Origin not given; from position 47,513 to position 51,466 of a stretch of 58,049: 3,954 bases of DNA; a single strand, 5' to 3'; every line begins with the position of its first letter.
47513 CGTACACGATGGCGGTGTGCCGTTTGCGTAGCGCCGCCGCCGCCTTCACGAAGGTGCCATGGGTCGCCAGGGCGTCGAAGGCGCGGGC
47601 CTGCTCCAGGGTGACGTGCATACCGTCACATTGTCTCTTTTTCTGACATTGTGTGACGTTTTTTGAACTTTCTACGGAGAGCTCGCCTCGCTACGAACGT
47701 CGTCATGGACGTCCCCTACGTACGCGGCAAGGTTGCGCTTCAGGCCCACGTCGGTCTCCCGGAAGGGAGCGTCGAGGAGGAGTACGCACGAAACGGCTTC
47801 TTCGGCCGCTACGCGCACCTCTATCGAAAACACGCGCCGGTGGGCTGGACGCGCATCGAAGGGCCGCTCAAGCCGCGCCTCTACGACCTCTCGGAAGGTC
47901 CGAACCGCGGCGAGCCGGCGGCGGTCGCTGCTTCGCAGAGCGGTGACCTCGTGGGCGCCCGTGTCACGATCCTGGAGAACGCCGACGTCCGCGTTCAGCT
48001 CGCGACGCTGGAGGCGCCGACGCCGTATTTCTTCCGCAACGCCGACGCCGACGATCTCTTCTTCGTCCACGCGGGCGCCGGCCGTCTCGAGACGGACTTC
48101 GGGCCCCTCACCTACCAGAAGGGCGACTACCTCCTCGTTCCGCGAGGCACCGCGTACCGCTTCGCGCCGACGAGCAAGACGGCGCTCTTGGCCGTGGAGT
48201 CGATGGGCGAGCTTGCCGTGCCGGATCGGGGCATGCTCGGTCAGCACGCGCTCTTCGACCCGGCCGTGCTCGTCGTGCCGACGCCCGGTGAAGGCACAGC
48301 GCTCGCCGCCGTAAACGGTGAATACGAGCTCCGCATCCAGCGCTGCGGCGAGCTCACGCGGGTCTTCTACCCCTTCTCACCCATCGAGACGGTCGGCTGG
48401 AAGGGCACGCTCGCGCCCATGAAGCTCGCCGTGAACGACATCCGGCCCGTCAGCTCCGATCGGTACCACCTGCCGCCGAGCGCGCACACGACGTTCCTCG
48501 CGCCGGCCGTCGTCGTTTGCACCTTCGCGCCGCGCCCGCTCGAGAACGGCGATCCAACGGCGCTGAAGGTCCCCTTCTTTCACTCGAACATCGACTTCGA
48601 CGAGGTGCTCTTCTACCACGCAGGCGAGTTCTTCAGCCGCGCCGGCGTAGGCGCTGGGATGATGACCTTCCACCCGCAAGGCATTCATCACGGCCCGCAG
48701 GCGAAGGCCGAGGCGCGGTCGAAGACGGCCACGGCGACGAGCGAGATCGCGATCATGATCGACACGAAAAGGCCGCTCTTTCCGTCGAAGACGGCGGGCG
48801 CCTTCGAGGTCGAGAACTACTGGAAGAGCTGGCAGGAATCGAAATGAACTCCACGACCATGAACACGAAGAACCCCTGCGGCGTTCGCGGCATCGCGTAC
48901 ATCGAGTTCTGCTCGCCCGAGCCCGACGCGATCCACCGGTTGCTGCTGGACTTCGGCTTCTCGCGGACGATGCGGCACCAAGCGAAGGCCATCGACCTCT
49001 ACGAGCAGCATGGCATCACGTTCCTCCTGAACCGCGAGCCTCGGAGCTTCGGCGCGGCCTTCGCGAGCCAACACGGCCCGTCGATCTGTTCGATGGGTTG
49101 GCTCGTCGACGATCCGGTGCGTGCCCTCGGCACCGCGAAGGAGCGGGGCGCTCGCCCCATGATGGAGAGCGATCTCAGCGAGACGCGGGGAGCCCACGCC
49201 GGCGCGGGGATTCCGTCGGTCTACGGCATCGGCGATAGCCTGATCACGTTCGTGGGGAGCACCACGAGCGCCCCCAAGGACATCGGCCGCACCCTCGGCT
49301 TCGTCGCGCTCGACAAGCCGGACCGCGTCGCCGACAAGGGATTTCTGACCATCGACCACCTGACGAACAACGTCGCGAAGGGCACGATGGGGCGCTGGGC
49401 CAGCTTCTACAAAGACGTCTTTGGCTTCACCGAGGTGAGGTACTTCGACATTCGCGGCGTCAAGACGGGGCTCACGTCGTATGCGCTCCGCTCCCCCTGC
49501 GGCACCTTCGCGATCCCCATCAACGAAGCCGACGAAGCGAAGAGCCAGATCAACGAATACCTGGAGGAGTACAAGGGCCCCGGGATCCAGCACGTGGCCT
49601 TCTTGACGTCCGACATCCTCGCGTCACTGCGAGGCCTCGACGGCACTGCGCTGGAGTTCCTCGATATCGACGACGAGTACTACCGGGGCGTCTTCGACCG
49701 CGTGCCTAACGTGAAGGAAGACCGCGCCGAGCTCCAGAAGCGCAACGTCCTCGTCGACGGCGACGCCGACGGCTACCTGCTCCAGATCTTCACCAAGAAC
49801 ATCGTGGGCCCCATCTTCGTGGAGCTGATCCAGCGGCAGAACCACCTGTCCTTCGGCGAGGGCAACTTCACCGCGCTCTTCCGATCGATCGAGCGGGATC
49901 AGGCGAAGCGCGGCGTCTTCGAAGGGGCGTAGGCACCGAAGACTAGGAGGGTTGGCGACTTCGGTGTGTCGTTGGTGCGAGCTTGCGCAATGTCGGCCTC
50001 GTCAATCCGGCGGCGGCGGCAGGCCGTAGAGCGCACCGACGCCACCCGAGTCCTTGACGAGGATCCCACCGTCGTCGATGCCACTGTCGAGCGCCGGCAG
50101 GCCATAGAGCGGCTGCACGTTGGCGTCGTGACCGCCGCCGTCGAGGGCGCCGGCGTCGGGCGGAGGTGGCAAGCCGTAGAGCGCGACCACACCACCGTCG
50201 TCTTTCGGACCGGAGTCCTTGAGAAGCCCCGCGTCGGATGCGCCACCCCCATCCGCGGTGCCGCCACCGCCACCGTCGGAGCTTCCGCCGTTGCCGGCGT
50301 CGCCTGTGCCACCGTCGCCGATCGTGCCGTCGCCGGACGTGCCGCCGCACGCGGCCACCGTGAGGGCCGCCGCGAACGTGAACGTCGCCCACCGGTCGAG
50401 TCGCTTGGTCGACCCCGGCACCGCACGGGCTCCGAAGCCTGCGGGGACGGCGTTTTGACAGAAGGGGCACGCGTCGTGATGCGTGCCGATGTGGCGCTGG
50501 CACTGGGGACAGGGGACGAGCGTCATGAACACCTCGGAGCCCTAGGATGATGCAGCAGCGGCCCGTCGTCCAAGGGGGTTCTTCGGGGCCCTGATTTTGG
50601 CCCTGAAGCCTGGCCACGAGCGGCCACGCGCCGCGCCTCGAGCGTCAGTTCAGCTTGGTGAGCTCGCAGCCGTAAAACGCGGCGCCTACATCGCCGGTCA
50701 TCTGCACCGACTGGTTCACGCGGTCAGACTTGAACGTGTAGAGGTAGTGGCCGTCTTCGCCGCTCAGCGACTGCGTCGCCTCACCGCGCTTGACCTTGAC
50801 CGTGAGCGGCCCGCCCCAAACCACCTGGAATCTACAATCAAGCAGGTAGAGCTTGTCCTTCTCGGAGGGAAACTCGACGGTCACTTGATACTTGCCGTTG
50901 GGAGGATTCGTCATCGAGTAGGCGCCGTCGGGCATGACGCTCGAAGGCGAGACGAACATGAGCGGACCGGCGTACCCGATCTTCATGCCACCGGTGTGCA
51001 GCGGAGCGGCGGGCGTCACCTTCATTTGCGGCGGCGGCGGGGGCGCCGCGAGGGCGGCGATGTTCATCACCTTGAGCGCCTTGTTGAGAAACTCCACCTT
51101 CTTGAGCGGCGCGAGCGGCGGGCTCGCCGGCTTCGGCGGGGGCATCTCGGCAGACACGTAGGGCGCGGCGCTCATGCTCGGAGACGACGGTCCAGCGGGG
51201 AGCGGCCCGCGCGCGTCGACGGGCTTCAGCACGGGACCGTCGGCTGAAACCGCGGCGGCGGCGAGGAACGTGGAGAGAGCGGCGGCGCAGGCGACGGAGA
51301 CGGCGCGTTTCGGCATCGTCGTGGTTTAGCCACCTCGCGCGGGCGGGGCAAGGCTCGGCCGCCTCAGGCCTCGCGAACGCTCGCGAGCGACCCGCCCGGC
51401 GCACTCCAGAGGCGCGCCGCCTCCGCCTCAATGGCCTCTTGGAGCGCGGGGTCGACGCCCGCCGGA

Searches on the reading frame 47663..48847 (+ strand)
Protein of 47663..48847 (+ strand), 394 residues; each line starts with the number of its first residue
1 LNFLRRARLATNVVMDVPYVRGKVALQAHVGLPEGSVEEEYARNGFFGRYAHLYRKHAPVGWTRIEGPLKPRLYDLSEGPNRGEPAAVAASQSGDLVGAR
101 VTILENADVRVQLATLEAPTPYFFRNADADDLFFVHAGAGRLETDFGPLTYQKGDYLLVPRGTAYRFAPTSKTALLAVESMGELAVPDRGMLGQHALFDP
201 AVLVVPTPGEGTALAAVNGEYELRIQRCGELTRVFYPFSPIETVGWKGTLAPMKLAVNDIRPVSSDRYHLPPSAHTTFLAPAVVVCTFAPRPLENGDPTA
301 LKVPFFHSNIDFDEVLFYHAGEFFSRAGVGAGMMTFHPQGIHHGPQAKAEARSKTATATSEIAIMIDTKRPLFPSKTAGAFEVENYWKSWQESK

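Call 3: search_protein_families(library=pfam, proteins=[window:47663-48847:+], max_evalue=0.01)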
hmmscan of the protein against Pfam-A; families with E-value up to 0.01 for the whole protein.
window:47663-48847:+ (394 aa): 3 families
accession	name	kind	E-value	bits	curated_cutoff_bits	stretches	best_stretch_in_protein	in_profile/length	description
PF20510.4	HgmA_N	-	7e-09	35.8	20.2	1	122-254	139-270/273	Homogentisate 1,2-dioxygenase N-terminal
PF07883.17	Cupin_2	-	2.6e-05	24.3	27.2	1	129-175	19-64/70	Cupin domain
PF12852.13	Cupin_6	-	0.0006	20.1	26.7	1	130-224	35-118/183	Cupin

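Call 4: search_protein_families(library=ncbifam, proteins=[window:47663-48847:+], max_evalue=0.01)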
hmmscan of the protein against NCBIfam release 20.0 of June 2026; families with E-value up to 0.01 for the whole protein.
window:47663-48847:+ (394 aa): 1 family
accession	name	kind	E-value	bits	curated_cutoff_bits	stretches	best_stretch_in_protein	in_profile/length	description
TIGR01015.1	hmgA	equivalog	1.1e-14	54.1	510.75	1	122-391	141-423/429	homogentisate 1,2-dioxygenase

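Call 52: search_solved_structures(query=window:47663-48847:+, max_evalue=0.01, show_alignments=1)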
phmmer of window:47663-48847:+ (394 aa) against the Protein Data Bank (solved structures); distinct sequences matched with E-value up to 0.01: 3.
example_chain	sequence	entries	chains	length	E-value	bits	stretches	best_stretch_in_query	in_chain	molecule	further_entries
1ey2_A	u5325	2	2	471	1.9e-11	46.7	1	123-391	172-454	HOMOGENTISATE 1,2-DIOXYGENASE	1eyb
3zds_A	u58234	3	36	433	8.4e-10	41.3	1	120-375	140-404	HOMOGENTISATE 1,2-DIOXYGENASE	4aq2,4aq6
9pz4_A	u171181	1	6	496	2.7e-08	36.3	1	123-346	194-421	homogentisate 1,2-dioxygenase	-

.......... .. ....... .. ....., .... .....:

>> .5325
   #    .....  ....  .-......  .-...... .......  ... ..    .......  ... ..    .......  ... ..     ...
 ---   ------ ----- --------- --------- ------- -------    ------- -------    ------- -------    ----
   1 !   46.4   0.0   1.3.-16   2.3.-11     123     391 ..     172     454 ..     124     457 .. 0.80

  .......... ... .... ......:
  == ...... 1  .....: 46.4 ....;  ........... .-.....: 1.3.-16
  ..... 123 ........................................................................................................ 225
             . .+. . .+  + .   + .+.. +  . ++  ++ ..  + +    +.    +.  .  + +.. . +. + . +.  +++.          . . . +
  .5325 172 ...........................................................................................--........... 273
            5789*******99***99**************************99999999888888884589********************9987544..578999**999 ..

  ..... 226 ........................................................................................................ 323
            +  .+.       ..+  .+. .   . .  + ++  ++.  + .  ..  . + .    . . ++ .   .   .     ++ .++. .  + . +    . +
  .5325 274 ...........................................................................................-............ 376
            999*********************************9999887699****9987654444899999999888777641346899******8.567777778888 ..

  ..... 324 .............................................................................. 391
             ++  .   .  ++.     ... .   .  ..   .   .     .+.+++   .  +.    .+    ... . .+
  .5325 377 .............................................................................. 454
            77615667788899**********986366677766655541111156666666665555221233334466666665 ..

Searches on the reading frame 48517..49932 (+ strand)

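Call 3: search_protein_families(library=pfam, proteins=[window:48517-49932:+], max_evalue=0.01)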
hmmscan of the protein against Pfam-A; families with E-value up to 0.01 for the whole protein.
window:48517-49932:+ (471 aa): 3 families
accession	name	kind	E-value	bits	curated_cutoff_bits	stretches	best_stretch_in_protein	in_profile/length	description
PF14696.12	Glyoxalase_5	-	1.9e-30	106.3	27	1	118-247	2-125/139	Hydroxyphenylpyruvate dioxygenase, HPPD, N-terminal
PF00903.31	Glyoxalase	-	6.3e-09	36.7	20.6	1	279-389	2-104/121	Glyoxalase/Bleomycin resistance protein/Dioxygenase superfamily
PF13669.12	Glyoxalase_4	-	2.6e-06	28.1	27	0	293-375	12-87/109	Glyoxalase/Bleomycin resistance protein/Dioxygenase superfamily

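Call 4: search_protein_families(library=ncbifam, proteins=[window:48517-49932:+], max_evalue=0.01)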
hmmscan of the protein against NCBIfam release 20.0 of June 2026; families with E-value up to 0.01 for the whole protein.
window:48517-49932:+ (471 aa): 3 families
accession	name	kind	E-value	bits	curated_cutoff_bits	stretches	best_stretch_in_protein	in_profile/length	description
TIGR01263.1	4HPPD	equivalog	4.4e-101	338.9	277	1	125-467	2-352/353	4-hydroxyphenylpyruvate dioxygenase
NF042435.1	DhshikDhtase_QuiC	equivalog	3.8e-39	134.7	1200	1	113-452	284-617/635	3-dehydroshikimate dehydratase QuiC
TIGR03081.1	metmalonyl_epim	equivalog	8.4e-06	26.4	114.95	1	279-383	2-100/129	methylmalonyl-CoA epimerase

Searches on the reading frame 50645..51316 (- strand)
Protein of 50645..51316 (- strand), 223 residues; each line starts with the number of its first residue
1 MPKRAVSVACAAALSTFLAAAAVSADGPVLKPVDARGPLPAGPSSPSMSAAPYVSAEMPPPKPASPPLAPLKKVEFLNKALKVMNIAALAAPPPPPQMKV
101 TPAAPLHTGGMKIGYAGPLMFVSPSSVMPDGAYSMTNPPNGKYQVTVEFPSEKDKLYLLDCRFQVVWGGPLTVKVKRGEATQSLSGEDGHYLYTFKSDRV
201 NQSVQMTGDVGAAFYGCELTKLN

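Call 3: search_protein_families(library=pfam, proteins=[window:50645-51316:-], max_evalue=0.01)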
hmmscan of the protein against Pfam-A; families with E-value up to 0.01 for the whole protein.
window:50645-51316:- (223 aa): 0 families

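Call 4: search_protein_families(library=ncbifam, proteins=[window:50645-51316:-], max_evalue=0.01)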
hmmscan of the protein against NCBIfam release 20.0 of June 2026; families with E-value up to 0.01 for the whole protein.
window:50645-51316:- (223 aa): 0 families

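Call 53: search_protein_families(library=ncbifam, proteins=[window:50645-51316:-], max_evalue=0.01)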
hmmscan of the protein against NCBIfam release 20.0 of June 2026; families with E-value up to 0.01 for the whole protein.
window:50645-51316:- (223 aa): 0 families
